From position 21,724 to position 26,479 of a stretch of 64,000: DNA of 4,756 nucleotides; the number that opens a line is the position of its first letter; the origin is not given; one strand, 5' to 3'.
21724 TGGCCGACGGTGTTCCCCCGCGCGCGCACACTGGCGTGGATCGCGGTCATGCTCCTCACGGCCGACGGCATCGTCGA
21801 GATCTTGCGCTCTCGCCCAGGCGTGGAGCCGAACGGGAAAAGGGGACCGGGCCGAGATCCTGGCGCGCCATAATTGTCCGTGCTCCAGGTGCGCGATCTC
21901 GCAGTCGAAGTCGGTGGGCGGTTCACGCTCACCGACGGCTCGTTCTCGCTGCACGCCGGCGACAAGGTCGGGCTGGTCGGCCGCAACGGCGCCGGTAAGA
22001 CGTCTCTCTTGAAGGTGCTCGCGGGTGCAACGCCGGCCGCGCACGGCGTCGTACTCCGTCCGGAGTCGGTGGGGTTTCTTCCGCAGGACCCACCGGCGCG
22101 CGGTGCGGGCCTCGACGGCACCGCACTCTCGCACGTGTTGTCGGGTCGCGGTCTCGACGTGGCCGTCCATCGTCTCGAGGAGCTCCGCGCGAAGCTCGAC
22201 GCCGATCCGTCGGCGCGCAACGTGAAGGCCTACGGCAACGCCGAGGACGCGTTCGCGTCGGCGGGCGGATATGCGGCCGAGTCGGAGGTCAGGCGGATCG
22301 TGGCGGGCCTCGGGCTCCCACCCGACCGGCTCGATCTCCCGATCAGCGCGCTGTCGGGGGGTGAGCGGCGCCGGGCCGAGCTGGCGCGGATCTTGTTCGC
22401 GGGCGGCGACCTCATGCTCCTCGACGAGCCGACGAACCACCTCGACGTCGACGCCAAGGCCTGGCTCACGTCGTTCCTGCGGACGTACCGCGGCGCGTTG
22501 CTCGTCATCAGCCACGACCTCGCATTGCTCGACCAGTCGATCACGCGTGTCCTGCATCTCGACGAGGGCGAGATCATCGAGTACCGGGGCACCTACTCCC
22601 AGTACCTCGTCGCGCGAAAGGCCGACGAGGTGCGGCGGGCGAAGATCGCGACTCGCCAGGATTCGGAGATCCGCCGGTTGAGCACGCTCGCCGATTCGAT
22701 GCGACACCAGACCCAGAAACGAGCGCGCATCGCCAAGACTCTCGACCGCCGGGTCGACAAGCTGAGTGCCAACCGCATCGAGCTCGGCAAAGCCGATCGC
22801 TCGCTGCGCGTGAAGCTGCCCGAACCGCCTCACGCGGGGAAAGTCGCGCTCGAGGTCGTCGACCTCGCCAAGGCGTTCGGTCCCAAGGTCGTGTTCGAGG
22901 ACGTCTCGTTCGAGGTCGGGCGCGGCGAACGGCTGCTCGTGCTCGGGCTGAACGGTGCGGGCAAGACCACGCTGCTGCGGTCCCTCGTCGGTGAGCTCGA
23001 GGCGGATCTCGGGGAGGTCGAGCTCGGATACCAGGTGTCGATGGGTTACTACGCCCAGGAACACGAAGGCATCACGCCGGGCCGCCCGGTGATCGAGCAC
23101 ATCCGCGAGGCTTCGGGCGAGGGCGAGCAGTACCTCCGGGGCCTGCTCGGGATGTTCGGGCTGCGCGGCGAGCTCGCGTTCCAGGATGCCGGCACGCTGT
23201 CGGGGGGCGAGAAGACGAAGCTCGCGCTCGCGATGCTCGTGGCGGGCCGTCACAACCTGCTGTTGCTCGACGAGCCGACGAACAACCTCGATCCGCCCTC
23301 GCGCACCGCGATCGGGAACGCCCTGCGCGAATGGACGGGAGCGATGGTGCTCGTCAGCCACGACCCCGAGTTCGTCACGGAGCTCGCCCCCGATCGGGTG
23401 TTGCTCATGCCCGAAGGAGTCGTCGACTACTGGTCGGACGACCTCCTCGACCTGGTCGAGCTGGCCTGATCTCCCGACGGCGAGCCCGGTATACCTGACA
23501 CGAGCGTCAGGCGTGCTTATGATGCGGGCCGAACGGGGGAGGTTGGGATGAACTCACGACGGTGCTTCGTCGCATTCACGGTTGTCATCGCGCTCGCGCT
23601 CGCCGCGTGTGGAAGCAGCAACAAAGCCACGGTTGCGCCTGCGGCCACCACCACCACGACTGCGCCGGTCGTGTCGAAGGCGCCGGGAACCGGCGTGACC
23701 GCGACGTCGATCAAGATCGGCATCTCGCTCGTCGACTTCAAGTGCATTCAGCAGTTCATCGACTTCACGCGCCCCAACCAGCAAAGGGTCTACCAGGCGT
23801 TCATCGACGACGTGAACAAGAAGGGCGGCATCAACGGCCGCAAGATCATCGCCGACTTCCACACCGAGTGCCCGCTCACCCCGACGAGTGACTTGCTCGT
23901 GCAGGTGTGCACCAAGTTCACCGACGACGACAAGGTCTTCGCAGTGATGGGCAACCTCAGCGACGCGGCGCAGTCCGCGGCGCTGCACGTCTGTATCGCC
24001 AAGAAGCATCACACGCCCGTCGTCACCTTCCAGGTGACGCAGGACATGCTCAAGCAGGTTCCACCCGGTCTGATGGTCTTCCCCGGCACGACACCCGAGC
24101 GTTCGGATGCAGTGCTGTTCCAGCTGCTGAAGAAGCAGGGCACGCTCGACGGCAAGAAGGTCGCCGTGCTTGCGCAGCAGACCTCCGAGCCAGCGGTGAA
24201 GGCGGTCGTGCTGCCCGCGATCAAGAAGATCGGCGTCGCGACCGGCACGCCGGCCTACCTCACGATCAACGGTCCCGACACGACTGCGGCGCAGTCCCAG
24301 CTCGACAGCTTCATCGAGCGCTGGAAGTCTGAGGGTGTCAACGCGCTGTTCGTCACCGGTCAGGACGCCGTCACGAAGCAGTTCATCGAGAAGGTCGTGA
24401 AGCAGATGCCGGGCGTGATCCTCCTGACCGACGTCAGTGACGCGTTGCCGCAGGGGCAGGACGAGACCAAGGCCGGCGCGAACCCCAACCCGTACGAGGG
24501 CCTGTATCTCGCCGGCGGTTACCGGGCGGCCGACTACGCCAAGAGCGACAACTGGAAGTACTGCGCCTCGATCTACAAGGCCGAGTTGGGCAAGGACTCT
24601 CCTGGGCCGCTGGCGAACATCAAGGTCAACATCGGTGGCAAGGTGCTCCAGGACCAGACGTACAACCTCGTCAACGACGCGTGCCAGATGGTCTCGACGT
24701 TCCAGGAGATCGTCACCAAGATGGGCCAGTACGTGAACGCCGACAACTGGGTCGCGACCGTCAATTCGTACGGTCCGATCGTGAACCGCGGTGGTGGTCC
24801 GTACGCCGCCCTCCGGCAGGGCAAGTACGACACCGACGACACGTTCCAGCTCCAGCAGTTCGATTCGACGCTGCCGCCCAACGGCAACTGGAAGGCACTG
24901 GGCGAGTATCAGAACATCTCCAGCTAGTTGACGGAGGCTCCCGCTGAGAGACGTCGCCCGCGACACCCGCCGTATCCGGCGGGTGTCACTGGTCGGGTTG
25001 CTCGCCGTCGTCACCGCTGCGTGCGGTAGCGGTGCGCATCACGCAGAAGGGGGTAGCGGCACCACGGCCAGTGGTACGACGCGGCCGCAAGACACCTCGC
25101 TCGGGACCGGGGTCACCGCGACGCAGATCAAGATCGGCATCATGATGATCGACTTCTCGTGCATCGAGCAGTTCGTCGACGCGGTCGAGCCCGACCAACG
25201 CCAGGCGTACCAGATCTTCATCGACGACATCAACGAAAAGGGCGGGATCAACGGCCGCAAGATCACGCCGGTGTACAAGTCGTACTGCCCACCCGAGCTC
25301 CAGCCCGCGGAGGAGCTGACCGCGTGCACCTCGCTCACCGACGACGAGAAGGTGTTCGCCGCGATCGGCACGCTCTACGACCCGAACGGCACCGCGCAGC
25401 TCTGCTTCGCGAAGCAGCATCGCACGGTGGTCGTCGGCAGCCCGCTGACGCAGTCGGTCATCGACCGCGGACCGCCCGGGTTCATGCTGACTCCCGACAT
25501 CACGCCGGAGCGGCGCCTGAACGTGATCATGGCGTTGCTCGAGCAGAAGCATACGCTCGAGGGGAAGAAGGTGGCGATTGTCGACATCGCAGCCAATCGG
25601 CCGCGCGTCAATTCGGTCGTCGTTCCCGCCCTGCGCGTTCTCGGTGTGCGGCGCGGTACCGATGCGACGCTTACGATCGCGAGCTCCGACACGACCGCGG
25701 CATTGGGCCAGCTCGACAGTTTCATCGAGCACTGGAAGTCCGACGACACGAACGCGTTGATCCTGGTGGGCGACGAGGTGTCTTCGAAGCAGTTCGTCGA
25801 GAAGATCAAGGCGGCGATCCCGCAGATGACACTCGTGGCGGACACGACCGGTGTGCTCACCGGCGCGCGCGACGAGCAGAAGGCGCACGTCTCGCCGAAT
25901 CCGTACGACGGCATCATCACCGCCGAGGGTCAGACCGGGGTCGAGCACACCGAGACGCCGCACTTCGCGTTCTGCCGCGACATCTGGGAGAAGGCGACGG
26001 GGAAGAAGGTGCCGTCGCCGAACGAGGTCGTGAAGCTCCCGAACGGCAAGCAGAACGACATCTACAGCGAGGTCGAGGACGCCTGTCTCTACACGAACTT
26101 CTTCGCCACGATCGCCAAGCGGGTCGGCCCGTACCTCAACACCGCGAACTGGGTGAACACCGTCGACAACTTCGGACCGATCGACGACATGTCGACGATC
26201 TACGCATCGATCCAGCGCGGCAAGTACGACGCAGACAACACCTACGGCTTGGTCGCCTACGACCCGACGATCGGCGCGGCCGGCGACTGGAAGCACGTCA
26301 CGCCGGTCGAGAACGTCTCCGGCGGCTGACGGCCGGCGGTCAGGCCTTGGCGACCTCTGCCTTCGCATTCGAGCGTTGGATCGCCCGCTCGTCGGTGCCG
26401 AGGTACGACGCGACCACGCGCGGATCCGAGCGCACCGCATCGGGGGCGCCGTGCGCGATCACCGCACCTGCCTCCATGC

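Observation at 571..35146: Six intergenic copies of a 16-bp palindrome, CTGAC-N6-GTCAG: a candidate regulon with no assigned regulator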

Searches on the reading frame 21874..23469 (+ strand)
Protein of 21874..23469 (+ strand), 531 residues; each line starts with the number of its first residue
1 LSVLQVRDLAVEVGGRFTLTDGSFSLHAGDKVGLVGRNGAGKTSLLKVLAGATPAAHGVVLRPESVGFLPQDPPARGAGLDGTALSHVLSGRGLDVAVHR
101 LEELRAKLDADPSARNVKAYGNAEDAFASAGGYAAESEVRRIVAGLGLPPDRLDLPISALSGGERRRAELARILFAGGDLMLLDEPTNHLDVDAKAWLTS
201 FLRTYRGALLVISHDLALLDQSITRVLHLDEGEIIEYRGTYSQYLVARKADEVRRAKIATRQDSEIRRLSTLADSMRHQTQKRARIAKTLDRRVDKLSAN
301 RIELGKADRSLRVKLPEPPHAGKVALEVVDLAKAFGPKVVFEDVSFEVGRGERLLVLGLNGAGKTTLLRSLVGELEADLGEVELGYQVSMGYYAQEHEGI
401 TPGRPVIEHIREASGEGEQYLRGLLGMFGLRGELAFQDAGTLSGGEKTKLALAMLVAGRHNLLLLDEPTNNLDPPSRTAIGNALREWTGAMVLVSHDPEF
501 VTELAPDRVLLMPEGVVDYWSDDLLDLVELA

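Call 8: search_protein_families(library=pfam, proteins=[window:21874-23469:+])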
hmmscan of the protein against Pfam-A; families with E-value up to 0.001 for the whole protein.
window:21874-23469:+ (531 aa): 17 families
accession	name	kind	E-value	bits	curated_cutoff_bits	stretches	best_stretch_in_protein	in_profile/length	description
PF00005.33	ABC_tran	-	1e-44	152.9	25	2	342-470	2-137/137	ABC transporter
PF13304.12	AAA_21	-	3.8e-17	63.8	27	1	434-501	230-303/304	AAA domain, putative AbiEii toxin, Type IV TA system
PF02463.25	SMC_N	-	1.9e-11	44.2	40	1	441-503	136-204/220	RecF/RecN/SMC N terminal domain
PF12848.13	ABC_tran_Xtn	-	6.3e-09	36.2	25.9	1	227-305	1-76/85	ABC transporter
PF13401.12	AAA_22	-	9e-06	26.5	27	0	354-467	8-92/130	AAA domain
PF13476.12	AAA_23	-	1.4e-05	26.3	27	0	354-371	22-39/201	AAA domain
PF13555.12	AAA_29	-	2.3e-05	24.5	27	0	341-368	12-39/61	P-loop containing region of AAA domain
PF00006.31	ATP-synt_ab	-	3.9e-05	23.8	29.5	0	343-375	6-38/213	ATP synthase alpha/beta family, nucleotide-binding domain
PF13191.12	AAA_16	-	5.4e-05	24.2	32.6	0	349-410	22-73/167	AAA ATPase domain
PF01926.29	MMR_HSR1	-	0.00011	22.7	21.9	0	31-53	1-23/113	50S ribosome-binding GTPase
PF13604.12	AAA_30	-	0.00013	22.2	27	0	33-57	22-46/191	AAA domain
PF03193.22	RsgA_GTPase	-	0.00033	21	30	0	352-383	107-138/174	RsgA GTPase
PF13671.12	AAA_33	-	0.00039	21.2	27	0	355-377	3-25/143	AAA domain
PF00025.27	Arf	-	0.00042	20.3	22.3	0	349-373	12-36/174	ADP-ribosylation factor family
PF00004.35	AAA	-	0.00066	20.6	21.2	0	354-393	1-38/131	ATPase family associated with various cellular activities (AAA)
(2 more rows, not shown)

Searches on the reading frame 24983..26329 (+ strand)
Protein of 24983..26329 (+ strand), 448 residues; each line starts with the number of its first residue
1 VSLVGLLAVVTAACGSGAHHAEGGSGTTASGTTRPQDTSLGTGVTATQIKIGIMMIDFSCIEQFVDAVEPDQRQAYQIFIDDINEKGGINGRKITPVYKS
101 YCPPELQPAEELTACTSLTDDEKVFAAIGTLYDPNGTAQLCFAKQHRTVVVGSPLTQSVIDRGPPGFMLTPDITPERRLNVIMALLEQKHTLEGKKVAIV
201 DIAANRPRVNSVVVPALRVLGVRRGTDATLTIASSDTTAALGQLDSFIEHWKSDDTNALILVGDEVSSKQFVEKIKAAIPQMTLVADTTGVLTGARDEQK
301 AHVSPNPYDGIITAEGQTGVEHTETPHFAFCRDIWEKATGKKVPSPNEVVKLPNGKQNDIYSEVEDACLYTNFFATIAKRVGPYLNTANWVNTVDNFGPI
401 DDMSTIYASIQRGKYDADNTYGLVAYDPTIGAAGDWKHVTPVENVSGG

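Call 8: search_protein_families(library=pfam, proteins=[window:24983-26329:+])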
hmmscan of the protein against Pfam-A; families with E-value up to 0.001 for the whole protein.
window:24983-26329:+ (448 aa): 1 family
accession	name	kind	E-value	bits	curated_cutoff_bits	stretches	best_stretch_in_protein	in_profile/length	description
PF13458.12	Peripla_BP_6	-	9.4e-12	45.7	31.7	1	67-276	16-211/343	Periplasmic binding protein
